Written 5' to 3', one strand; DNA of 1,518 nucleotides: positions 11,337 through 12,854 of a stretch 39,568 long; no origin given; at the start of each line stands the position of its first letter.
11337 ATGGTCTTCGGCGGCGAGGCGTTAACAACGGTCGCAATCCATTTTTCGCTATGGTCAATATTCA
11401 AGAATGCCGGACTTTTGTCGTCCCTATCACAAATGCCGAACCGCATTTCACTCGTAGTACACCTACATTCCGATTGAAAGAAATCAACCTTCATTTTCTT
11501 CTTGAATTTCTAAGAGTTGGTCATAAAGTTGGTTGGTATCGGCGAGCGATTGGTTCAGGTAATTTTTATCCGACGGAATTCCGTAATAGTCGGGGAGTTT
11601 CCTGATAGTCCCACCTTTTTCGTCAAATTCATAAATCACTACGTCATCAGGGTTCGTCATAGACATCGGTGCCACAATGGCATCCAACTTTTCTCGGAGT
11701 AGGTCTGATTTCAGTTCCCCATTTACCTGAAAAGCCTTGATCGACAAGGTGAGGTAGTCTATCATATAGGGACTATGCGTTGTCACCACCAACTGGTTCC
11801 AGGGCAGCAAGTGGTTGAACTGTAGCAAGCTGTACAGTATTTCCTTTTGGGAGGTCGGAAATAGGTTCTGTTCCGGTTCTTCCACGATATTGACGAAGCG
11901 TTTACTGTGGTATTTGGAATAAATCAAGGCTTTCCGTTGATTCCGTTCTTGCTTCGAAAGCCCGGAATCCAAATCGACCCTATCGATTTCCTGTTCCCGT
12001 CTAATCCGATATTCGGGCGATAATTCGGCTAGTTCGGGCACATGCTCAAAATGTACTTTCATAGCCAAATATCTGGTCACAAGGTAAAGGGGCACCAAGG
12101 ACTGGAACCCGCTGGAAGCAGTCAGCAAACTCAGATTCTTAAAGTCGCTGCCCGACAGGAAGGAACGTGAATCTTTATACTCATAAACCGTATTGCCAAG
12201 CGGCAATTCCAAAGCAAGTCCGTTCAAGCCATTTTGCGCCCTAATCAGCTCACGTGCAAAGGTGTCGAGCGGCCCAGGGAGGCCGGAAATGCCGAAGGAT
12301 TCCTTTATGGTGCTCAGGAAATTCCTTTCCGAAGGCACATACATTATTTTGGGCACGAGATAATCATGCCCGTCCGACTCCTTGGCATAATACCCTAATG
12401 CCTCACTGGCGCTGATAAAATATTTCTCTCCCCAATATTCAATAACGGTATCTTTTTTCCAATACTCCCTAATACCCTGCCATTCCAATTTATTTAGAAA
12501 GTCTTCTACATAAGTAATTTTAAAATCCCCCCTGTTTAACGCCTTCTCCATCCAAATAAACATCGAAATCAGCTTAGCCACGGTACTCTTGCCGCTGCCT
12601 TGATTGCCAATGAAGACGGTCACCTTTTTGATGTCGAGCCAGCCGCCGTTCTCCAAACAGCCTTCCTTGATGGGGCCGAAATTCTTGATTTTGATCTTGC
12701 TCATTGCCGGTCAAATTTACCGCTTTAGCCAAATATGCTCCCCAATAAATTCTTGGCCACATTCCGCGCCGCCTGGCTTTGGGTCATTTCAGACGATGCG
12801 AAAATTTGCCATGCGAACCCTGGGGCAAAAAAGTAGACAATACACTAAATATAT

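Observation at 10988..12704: Translationally coupled ABC/AAA_21-type ATPase plus 168-aa Cys-rich PD-(D/E)xK-like protein: candidate undescribed two-gene defence module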

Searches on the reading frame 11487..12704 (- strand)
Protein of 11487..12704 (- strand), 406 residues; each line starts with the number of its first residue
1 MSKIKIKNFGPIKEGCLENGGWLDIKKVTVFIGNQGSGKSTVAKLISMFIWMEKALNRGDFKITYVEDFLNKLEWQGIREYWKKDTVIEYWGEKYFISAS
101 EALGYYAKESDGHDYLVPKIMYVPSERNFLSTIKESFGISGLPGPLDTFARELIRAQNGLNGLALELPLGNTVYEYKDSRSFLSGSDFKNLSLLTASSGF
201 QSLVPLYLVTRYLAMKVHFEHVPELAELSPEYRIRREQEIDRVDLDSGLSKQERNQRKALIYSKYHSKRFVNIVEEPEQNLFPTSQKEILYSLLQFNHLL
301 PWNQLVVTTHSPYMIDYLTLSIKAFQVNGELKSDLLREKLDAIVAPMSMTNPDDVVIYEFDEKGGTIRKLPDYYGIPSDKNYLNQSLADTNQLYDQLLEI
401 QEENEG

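Call 4: search_protein_families(library=pfam, proteins=[window:11487-12704:-], max_evalue=1)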
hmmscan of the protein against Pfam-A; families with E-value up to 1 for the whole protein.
window:11487-12704:- (406 aa): 10 families
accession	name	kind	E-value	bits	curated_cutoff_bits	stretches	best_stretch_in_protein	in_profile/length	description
PF13175.12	AAA_15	-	5.8e-15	56.2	32.1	2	2-67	4-55/374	AAA ATPase domain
PF13304.12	AAA_21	-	7.2e-09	36.6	27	2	273-316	263-304/304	AAA domain, putative AbiEii toxin, Type IV TA system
PF13476.12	AAA_23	-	0.00059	21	27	1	3-59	1-52/201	AAA domain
PF00005.33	ABC_tran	-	0.0062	17.6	25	1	27-50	12-35/137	ABC transporter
PF05729.18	NACHT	-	0.018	15.3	26.7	1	28-65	2-38/167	NACHT domain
PF20720.3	nSTAND3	-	0.02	15.1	27.2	1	24-54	15-45/155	Novel STAND NTPase 3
PF00503.26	G-alpha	-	0.034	13.7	48.8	0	30-48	25-43/333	G-protein alpha subunit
PF13555.12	AAA_29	-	0.048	13.8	27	1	25-42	21-38/61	P-loop containing region of AAA domain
PF10153.14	Efg1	-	0.1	13.4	25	1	227-272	16-59/113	rRNA-processing protein Efg1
PF11398.14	DUF2813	-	0.2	11.4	21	1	268-320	283-330/372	Protein of unknown function (DUF2813)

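Call 5: search_protein_families(library=padloc, proteins=[window:11487-12704:-], max_evalue=1)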
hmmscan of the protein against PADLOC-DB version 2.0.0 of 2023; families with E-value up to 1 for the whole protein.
window:11487-12704:- (406 aa): 98 families (the best 25 are shown)
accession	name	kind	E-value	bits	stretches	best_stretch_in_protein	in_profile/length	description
PDLC04562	PDC-M29A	-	1.3e-140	467.3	1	1-403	1-409/410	-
PDLC02979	AriA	-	2e-17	62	2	1-92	3-86/373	-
PDLC04710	PDC-M56A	-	1.8e-14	51.5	2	1-127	1-117/382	-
PDLC04182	HEC-01A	-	8.7e-13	46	2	273-319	310-355/406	-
PDLC00290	PtuA1|PtuA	-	2.8e-12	44.7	2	261-319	263-317/414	AAA ATPase domain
PDLC00289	PtuA1|PtuA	-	6.9e-12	43.1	2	3-131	5-132/404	AAA ATPase domain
PDLC03878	NsnB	-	5.6e-10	37.5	2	271-330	239-292/345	-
PDLC00309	PtuA1|PtuA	-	8.5e-10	36.2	2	273-316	273-313/413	AAA ATPase domain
PDLC00065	GajA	-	6.3e-09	33.1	2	2-74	4-78/670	AAA ATPase domain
PDLC02980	AriA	-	8.4e-09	33.8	2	273-316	263-304/304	-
PDLC04214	HEC-02A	-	3.1e-08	31.3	2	2-75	3-71/338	-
PDLC00086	GajA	-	1.2e-07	29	2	271-318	306-348/600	AAA ATPase domain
PDLC00063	GajA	-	1.4e-07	28.5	2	2-75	4-73/679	AAA ATPase domain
PDLC02358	Old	-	1.5e-07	28.7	2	271-340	287-354/578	Old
PDLC00271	PtuA1|PtuA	-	1.9e-07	29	2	2-49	4-46/421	AAA ATPase domain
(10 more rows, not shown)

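Call 6: search_protein_families(library=ncbifam, proteins=[window:11487-12704:-], max_evalue=1)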
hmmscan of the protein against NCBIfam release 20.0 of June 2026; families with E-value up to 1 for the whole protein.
window:11487-12704:- (406 aa): 22 families
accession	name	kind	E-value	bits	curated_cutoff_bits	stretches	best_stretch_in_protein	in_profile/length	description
NF041760.1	PtuA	equivalog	3.8e-07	29.4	500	2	26-60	72-107/524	retron Ec78 anti-phage system effector ATPase PtuA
NF047739.1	antiphage_MADS3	equivalog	9.1e-05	21.8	420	1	271-318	339-382/427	methylation-associated defense system AAA family ATPase MAD3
NF045998.1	cleave_ABC_plasm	equivalog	0.00049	18.5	500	1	23-90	490-560/673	Mbov_0121 family peptidase domain-containing ABC transporter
NF045780.1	TrlF_fam_ATP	equivalog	0.0071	15.1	350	1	29-101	312-407/944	TrlF family AAA-like ATPase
NF038234.1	retron_eff_Eco8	equivalog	0.011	14.3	250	1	2-50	4-47/679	retron Eco8 family effector endonuclease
NF041774.1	tung_ATPbind_TupC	equivalog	0.019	13.9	400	1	23-48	23-48/319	tungstate ABC transporter ATP-binding protein TupC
TIGR04521.1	ECF_ATPase_2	equivalog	0.021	13.9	330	1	26-48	31-53/279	energy-coupling factor transporter ATPase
TIGR04520.1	ECF_ATPase_1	equivalog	0.024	14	315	1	29-53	31-55/269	energy-coupling factor transporter ATPase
NF038007.1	ABC_ATP_DarD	equivalog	0.025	14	375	0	31-53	36-58/218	darobactin export ABC transporter ATP-binding protein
TIGR02673.1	FtsE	equivalog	0.033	13.9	264.85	0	29-49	31-51/214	cell division ATP-binding protein FtsE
TIGR03608.1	L_ocin_972_ABC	subfamily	0.046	13.2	254.85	0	27-49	25-47/206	putative bacteriocin export ABC transporter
NF010167.0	PRK13648.1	subfamily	0.051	12.9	241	1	27-79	36-82/269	energy-coupling factor transporter ATPase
TIGR02881.1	spore_V_K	equivalog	0.051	12.6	422.95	1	29-60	45-76/261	stage V sporulation protein K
TIGR02211.1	LolD_lipo_ex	equivalog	0.06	12.9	307.75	0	247-319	140-209/221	lipoprotein-releasing ABC transporter ATP-binding protein LolD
NF040873.1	AztA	equivalog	0.069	12.7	220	1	26-47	18-39/191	zinc ABC transporter ATP-binding protein AztA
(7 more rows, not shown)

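Call 9: search_protein_families(library=phrogs, proteins=[window:11487-12704:-], max_evalue=1)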
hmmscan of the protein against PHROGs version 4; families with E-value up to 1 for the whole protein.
window:11487-12704:- (406 aa): 13 families
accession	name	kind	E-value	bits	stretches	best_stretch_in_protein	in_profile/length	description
phrog_14430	-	unknown function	9.3e-10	39.3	2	273-335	342-402/444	-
phrog_3940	-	unknown function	1.5e-08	34.9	2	2-97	6-100/537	-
phrog_8323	-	unknown function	3.7e-08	33.3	2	274-316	327-366/623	-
phrog_4747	-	unknown function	4e-08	33.8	1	266-316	331-380/610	-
phrog_7507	-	unknown function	5e-07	30.4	1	268-317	406-453/483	-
phrog_9802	-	unknown function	3.4e-05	24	1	273-316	289-329/438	-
phrog_21420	-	unknown function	0.0021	17.6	1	271-323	528-578/654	-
phrog_2392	-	moron, auxiliary metabolic gene and host takeover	0.055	12.8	1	27-51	508-532/726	ABC transporter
phrog_168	-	DNA, RNA and nucleotide metabolism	0.13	12.9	0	25-46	42-62/314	clamp loader of DNA polymerase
phrog_8939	-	unknown function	0.14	11.7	0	28-52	51-75/595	-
phrog_2071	-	other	0.19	12.4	1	25-48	15-38/282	ATPase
phrog_5836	-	unknown function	0.19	10.6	1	24-68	46-93/1071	-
phrog_1815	-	other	0.58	11.4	1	26-47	3-24/197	guanylate kinase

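Call 46: search_solved_structures(query=window:11487-12704:-, max_evalue=1, show_alignments=2)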
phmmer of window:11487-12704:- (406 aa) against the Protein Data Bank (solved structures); distinct sequences matched with E-value up to 1: 12.
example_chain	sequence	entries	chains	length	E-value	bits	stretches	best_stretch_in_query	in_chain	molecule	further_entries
9n69_A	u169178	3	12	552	0.034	16.5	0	27-68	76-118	AAA family ATPase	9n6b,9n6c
3zfv_A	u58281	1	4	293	0.036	16.4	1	279-351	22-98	CRISPR-ASSOCIATED ENDORIBONUCLEASE CAS6 1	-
9vkz_A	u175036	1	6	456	0.048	16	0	269-326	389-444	Retron Ec78 probable ATPase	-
9vh1_D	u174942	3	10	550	0.069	15.5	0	269-328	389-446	Retron Ec78 probable ATPase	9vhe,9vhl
9kjx_B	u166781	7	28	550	0.079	15.3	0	269-329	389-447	AAA family ATPase | Retron I-A effector PtuA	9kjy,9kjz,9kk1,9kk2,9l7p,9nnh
22bu_B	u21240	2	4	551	0.097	15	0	269-330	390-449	AAA family ATPase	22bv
9u9y_A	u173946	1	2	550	0.1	15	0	269-329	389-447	AAA family ATPase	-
4ill_A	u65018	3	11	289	0.2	14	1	279-351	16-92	CRISPR-associated endoribonuclease Cas6 2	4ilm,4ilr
9nnb_C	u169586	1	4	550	0.2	14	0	269-329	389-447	Retron I-A effector PtuA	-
9nnk_C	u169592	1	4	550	0.21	13.9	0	269-329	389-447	Retreon I-A effector PtuA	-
22et_E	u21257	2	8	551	0.22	13.8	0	269-330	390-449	PtuA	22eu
6tmh_A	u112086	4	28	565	0.53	12.6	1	137-191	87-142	ATP synthase subunit alpha,subunit alpha | ATP synthase subunit alpha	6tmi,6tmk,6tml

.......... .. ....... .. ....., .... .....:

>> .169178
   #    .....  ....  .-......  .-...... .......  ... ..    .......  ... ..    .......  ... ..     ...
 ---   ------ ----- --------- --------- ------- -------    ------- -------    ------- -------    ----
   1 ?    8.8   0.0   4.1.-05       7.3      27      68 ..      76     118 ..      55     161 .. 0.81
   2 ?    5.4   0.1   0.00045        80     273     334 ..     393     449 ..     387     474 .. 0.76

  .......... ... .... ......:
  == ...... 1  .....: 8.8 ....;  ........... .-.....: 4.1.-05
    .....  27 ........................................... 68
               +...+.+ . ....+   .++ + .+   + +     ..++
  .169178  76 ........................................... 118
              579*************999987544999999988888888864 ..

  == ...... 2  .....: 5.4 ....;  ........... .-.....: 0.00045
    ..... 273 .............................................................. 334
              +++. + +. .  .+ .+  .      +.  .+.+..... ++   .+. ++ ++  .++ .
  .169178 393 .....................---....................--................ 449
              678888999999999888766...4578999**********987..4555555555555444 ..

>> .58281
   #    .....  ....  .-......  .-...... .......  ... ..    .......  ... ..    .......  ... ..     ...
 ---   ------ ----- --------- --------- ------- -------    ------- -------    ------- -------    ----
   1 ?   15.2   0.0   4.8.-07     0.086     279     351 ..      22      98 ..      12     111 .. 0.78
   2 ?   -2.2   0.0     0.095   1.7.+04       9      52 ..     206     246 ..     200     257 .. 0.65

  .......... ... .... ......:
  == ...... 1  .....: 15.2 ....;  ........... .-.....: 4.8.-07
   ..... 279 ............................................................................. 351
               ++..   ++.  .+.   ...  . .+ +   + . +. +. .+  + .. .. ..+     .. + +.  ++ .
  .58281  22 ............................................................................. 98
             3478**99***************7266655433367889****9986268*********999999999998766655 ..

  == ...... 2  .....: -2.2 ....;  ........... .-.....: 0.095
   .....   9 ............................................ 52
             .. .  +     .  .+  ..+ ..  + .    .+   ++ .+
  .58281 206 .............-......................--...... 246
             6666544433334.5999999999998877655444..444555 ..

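Call 47: find_homologous_proteins(query=window:11487-12704:-, max_evalue=0.00001)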
Query window:11487-12704:- (406 aa): 4812 proteins with E <= 0.00001 among 8000 candidates; the best 120 are listed.
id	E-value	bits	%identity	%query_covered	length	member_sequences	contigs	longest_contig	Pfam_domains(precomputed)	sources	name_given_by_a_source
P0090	1.6e-270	915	100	100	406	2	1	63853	PF13175.13,PF13304.13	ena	-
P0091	5.2e-129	449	54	99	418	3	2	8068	PF13175.13,PF13304.13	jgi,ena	-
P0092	1.7e-124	434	54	99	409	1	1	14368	PF13175.13,PF13304.13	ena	-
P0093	5.7e-124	432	53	99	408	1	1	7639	PF13175.13,PF13304.13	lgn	-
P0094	2.2e-121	424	53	99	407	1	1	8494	PF13175.13,PF13304.13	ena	-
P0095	1.6e-120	421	51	99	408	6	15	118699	PF13175.13,PF13304.13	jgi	jgi:predicted ATPase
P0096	3.6e-120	420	51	99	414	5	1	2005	PF13175.13,PF13304.13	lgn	-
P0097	4.3e-120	420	51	99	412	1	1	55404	PF13175.13,PF13304.13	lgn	-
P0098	1.0e-119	418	50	99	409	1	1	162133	PF13175.13,PF13304.13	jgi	jgi:predicted ATPase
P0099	1.4e-119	418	53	99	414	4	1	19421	PF13175.13,PF13304.13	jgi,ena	-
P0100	1.9e-119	417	53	99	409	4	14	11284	PF13175.13,PF13304.13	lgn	-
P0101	2.7e-119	417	53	99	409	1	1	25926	PF13175.13,PF13304.13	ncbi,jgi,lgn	-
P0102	4.2e-119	416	53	99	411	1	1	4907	PF13175.13,PF13304.13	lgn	-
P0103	1.1e-118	415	53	99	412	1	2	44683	PF13175.13,PF13304.13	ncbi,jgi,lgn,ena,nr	ncbi:MAG: ATP-binding protein [Prolixibacteraceae bacterium]|nr:ATP-binding protein [Prolixibacterac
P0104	3.4e-118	413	51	99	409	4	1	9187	PF13175.13,PF13304.13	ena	-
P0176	6.9e-112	393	49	99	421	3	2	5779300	PF13175.13,PF13304.13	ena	-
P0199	5.5e-111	390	50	99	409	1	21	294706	PF13175.13,PF13304.13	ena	-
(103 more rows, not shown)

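Call 48: find_encoding_contigs(protein=P0090, flank=10000, max_places=2)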
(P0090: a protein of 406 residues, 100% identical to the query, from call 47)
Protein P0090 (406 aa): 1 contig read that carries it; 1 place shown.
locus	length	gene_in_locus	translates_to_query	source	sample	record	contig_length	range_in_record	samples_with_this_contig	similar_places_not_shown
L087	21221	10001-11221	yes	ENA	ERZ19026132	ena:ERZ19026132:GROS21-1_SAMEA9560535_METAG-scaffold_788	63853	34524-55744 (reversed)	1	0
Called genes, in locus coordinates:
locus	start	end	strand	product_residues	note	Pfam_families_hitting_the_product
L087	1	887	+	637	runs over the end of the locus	PF13231:PMT_2, PF13414:TPR_11 (faint), PF13431:TPR_17 (faint), PF00515:TPR_1 (faint), PF07719:TPR_2 (faint)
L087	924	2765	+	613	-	PF00515:TPR_1 (faint), PF07719:TPR_2 (faint)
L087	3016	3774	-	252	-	PF00121:TIM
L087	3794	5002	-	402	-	PF13562:NTP_transf_4, PF00132:Hexapep (faint), PF25087:GMPPB_C (faint)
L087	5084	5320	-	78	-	PF01197:Ribosomal_L31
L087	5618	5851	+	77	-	-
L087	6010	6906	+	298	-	PF12740:PETase, PF07224:Chlorophyllase, PF12146:Hydrolase_4 (faint)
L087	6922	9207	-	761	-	PF17678:Glyco_hydro_92N, PF07971:Glyco_hydro_92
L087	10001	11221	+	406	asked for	PF13175:AAA_15, PF13304:AAA_21 (faint), PF13175:AAA_15 (weak)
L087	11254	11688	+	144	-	-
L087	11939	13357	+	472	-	PF06824:Glyco_hydro_125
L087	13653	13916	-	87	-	-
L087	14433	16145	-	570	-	PF03235:GmrSD_N, PF07510:GmrSD_C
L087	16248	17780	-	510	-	PF00171:Aldedh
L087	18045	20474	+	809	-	PF13620:CarboxypepD_reg, PF13715:CarbopepD_reg_2, PF07715:Plug, PF00593:TonB_dep_Rec_b-barrel, PF14905:OMP_b-brl_3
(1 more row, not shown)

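Call 49: find_encoding_contigs(protein=P0176, flank=10000, max_places=2)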
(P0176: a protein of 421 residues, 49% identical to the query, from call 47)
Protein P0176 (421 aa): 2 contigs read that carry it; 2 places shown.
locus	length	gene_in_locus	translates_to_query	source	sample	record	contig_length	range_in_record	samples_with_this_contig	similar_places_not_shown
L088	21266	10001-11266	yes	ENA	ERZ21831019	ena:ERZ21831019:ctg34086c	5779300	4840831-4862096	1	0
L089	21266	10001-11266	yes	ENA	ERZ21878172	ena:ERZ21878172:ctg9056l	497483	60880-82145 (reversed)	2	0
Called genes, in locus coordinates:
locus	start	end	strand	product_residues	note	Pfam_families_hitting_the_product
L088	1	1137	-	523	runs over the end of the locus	PF01654:Cyt_bd_oxida_I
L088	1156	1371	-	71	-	PF14899:DUF4492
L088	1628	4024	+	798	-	PF12156:ATPase-cat_bd, PF00122:E1-E2_ATPase, PF00702:Hydrolase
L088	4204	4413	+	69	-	PF03597:FixS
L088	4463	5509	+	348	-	PF17761:DUF1016_N, PF06250:YhcG_C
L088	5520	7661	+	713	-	PF00115:COX1, PF02433:FixO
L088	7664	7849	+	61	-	-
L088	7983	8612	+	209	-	PF14715:FixP_N, PF13442:Cytochrome_CBB3, PF00034:Cytochrom_C (weak)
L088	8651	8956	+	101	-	PF00403:HMA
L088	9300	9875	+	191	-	PF01965:DJ-1_PfpI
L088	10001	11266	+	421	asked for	PF13175:AAA_15, PF13304:AAA_21 (faint), PF13175:AAA_15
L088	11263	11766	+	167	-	-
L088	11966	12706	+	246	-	PF20772:TACO1_YebC_N, PF01709:Transcrip_reg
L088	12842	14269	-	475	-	PF14691:Fer4_20, PF00070:Pyr_redox (faint), PF00743:FMO-like (faint), PF01266:DAO (faint), PF01494:FAD_binding_3 (faint), PF03486:HI0933_like (faint), PF07992:Pyr_redox_2, PF13450:NAD_binding_8, +1 more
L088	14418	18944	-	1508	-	PF00310:GATase_2, PF04898:Glu_syn_central, PF01645:Glu_synthase, PF01493:GXGXG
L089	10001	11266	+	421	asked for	PF13175:AAA_15, PF13304:AAA_21 (faint), PF13175:AAA_15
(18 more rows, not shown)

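Call 50: find_encoding_contigs(protein=P0199, flank=10000, max_places=3)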
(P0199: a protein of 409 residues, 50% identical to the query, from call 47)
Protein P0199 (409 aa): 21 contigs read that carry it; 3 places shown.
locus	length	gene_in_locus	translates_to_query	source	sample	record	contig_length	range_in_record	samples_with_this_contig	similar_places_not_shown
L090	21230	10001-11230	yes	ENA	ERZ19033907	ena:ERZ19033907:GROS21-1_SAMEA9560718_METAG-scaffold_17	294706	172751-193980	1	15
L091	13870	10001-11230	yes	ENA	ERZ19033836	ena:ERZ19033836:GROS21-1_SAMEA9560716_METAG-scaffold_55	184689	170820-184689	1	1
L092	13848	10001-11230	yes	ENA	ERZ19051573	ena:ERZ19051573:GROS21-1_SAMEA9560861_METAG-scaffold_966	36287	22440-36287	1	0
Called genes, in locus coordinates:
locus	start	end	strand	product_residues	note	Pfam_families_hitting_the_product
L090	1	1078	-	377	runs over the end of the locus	PF01594:AI-2E_transport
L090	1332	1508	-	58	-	-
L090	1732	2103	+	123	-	-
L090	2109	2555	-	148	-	PF07606:DUF1569, PF12867:DinB_2 (weak)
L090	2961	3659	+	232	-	PF13668:Ferritin_2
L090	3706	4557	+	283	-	PF13668:Ferritin_2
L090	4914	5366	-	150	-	-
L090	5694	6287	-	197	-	PF25593:GldD_lipo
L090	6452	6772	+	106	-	PF11950:DUF3467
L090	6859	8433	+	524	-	PF00117:GATase, PF07722:Peptidase_C26, PF02540:NAD_synthase (weak), PF00958:GMP_synt_C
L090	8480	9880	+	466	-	-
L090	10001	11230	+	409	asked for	PF13175:AAA_15, PF13304:AAA_21 (weak)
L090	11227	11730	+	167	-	-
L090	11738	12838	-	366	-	PF00953:Glycos_transf_4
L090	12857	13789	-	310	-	PF03193:RsgA_GTPase (faint), PF03308:MeaB, PF13191:AAA_16 (faint), PF00009:GTP_EFTU (faint), PF02492:cobW, PF13401:AAA_22 (faint), PF03029:ATP_bind_1 (faint)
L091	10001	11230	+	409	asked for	PF13175:AAA_15, PF13304:AAA_21 (weak)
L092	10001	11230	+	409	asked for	PF13175:AAA_15, PF13304:AAA_21 (weak)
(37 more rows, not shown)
